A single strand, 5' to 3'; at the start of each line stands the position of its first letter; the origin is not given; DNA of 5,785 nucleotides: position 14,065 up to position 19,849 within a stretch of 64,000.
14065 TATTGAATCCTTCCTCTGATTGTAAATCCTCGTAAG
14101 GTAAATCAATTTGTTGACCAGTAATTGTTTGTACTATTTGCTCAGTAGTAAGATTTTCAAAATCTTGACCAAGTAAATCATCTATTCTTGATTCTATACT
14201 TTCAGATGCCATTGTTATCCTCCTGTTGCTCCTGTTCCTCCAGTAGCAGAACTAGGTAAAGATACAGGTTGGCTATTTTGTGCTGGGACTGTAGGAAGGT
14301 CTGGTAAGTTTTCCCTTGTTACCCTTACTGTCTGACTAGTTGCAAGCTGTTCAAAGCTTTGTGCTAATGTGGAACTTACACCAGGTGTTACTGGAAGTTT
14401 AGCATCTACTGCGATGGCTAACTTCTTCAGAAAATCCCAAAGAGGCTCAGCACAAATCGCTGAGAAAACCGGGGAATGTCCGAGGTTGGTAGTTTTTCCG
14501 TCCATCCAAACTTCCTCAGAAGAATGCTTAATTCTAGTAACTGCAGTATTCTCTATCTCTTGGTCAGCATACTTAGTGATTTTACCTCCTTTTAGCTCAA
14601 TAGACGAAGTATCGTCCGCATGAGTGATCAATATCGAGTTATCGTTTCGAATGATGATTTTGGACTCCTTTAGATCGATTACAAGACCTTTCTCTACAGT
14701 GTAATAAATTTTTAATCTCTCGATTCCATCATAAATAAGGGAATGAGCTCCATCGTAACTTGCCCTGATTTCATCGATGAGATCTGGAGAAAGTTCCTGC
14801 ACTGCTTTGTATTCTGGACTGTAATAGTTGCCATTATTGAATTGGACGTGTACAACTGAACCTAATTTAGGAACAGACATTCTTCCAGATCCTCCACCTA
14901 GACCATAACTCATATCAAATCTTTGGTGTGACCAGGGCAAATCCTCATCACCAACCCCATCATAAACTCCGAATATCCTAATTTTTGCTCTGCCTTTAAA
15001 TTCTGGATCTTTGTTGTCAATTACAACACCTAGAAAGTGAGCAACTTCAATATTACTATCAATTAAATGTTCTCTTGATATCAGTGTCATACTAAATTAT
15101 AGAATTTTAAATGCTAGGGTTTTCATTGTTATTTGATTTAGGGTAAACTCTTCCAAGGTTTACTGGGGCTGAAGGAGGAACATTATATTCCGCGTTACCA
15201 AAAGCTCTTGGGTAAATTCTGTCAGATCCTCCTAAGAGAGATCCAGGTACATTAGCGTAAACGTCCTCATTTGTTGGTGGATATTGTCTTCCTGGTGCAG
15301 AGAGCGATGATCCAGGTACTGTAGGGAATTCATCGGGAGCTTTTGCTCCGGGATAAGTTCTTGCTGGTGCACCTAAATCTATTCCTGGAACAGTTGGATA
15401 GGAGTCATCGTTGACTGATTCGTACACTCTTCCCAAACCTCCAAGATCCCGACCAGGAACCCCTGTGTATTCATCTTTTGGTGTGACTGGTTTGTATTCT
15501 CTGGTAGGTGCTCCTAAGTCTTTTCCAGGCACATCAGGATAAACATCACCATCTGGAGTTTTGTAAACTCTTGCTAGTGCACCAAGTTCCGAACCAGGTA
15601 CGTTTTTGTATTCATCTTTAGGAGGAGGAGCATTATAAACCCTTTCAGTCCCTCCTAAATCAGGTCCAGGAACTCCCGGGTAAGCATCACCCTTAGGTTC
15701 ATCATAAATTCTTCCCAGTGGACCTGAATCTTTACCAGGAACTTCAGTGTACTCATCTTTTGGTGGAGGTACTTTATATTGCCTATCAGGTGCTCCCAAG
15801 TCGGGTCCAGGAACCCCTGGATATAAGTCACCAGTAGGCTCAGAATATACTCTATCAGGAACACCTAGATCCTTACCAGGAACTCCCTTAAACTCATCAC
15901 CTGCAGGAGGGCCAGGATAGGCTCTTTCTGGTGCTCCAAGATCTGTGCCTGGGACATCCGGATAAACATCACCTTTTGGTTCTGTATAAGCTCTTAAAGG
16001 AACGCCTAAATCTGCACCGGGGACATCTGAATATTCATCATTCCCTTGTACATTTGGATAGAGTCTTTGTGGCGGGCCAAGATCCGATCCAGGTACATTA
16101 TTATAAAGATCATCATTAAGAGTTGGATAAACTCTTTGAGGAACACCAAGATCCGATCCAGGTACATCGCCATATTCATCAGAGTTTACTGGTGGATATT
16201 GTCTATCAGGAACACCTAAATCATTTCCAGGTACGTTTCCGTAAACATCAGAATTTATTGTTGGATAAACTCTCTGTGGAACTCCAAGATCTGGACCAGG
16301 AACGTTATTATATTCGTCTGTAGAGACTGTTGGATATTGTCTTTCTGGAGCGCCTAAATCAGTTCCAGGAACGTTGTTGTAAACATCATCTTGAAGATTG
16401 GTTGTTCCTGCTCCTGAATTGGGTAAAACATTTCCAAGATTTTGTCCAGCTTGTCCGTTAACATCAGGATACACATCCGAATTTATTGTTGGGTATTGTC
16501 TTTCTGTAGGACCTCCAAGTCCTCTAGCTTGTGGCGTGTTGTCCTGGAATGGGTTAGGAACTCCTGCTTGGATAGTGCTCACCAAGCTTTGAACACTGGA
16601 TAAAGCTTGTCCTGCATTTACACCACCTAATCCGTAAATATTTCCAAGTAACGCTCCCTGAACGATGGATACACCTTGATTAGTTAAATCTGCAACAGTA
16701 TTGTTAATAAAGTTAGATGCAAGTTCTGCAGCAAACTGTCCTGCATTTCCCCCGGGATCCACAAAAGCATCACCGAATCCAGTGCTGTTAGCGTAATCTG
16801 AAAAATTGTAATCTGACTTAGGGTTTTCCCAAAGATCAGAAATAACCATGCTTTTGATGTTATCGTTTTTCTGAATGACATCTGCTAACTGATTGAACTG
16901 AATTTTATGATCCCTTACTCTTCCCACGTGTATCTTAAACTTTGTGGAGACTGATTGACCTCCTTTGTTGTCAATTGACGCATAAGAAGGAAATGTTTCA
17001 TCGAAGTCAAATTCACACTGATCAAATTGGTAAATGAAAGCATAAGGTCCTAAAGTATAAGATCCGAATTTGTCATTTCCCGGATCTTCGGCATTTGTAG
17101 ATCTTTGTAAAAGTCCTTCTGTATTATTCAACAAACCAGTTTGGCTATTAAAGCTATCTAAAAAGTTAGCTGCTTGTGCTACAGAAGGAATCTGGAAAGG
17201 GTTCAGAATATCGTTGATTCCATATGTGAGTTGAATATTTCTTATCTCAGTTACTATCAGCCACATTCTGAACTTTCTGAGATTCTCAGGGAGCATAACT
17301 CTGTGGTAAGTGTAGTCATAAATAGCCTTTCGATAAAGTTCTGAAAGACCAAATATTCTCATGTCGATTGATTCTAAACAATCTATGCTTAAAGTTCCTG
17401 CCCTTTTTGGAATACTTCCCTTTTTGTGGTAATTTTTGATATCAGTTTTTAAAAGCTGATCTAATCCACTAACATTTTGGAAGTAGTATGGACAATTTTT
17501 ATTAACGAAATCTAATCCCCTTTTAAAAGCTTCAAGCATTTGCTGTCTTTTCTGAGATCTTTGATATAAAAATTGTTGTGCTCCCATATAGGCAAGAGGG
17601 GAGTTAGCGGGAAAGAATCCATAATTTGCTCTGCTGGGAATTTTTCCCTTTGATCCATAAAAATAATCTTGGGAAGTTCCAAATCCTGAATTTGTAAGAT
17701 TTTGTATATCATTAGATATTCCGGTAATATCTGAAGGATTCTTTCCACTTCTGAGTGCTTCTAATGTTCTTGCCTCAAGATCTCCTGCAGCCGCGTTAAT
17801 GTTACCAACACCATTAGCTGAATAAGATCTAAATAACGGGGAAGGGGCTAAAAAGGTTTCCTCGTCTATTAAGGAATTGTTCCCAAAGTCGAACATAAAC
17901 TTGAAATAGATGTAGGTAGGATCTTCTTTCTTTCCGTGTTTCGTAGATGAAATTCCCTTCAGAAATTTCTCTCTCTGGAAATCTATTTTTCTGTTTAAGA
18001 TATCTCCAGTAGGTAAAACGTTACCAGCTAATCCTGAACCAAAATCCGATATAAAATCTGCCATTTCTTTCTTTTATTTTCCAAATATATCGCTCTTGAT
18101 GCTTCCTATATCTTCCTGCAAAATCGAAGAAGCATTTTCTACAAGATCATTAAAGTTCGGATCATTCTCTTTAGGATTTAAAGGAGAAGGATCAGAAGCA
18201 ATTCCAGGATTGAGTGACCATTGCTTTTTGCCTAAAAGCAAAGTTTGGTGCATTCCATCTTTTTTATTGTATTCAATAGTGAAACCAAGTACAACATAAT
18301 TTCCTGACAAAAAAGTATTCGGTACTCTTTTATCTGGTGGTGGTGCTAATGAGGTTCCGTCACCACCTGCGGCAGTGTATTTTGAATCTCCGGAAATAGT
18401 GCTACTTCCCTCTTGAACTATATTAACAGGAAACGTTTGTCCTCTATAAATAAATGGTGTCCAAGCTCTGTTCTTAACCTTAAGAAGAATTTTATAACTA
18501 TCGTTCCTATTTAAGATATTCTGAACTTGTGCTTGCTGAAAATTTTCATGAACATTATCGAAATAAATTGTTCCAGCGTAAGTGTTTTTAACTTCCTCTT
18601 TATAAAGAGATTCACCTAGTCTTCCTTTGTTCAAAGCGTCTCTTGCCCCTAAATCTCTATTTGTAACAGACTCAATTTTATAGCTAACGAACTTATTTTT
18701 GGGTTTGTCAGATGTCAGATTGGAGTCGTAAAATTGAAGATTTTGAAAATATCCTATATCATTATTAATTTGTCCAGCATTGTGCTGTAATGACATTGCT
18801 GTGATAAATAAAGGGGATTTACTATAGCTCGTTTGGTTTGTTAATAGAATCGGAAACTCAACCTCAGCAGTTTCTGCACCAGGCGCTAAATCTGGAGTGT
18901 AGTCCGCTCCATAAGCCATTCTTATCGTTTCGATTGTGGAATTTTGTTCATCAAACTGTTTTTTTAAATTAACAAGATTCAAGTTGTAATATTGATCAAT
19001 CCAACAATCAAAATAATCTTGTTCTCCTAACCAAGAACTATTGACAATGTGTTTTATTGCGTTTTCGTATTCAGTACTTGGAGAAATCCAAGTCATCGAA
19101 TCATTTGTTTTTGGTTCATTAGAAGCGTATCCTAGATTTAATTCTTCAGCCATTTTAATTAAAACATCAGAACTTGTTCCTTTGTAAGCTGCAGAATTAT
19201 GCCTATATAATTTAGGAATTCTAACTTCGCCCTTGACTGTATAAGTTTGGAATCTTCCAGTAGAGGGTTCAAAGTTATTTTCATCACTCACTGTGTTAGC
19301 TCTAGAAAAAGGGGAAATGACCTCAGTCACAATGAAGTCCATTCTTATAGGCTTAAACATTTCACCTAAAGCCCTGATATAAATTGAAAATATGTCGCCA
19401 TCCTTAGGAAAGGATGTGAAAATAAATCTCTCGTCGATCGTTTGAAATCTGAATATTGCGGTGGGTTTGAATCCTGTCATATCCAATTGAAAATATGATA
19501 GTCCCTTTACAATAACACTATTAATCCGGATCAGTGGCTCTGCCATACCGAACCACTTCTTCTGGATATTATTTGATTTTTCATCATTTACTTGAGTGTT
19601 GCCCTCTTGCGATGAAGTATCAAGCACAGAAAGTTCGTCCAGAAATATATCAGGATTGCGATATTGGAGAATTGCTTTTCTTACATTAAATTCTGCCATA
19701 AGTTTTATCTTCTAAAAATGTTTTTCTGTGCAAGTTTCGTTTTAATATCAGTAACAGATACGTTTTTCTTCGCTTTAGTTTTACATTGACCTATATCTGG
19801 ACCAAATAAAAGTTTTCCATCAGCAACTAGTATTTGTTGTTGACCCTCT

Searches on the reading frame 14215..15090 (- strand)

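Call 10: search_protein_families(library=pfam, proteins=[window:14215-15090:-], max_evalue=0.01)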
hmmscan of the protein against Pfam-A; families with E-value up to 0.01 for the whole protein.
window:14215-15090:- (291 aa): 1 family
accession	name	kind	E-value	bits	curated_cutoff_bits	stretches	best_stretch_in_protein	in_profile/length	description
PF04717.18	Phage_base_V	-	0.0037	18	23.8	0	20-91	2-67/75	Type VI secretion system/phage-baseplate injector OB domain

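Call 15: search_protein_families(library=phrogs, proteins=[window:14215-15090:-], max_evalue=0.001)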
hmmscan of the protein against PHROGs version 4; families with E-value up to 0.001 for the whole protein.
window:14215-15090:- (291 aa): 2 families
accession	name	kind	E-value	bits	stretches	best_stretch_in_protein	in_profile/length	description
phrog_430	-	tail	1.9e-14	54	1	13-92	15-99/868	baseplate hub subunit and tail lysozyme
phrog_37871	-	tail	2.9e-14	54.5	1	19-181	5-173/257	baseplate protein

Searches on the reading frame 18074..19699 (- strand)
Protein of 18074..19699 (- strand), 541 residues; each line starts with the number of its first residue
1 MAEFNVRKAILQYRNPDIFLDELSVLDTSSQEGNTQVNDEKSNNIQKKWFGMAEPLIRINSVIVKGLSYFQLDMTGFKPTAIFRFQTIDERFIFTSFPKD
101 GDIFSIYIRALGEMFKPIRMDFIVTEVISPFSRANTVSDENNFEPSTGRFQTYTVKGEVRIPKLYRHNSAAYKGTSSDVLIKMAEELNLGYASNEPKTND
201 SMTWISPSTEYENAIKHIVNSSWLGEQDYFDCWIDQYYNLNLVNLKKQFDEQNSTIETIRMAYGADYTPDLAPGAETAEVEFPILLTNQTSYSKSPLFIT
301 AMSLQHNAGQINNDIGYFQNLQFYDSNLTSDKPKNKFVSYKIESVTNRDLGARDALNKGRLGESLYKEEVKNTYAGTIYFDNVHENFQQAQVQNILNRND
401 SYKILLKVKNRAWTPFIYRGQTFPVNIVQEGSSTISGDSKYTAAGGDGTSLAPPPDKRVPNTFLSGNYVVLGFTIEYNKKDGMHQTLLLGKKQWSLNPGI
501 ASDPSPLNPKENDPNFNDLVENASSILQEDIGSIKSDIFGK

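Call 10: search_protein_families(library=pfam, proteins=[window:18074-19699:-], max_evalue=0.01)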
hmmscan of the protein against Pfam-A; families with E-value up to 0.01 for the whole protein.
window:18074-19699:- (541 aa): 0 families

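Call 15: search_protein_families(library=phrogs, proteins=[window:18074-19699:-], max_evalue=0.001)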
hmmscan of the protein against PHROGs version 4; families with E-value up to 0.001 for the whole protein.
window:18074-19699:- (541 aa): 2 families
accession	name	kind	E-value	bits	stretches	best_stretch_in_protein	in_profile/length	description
phrog_35886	-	unknown function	3.4e-16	59.9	1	37-266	20-234/446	-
phrog_32021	-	unknown function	5.6e-05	22.4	1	164-252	114-202/631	-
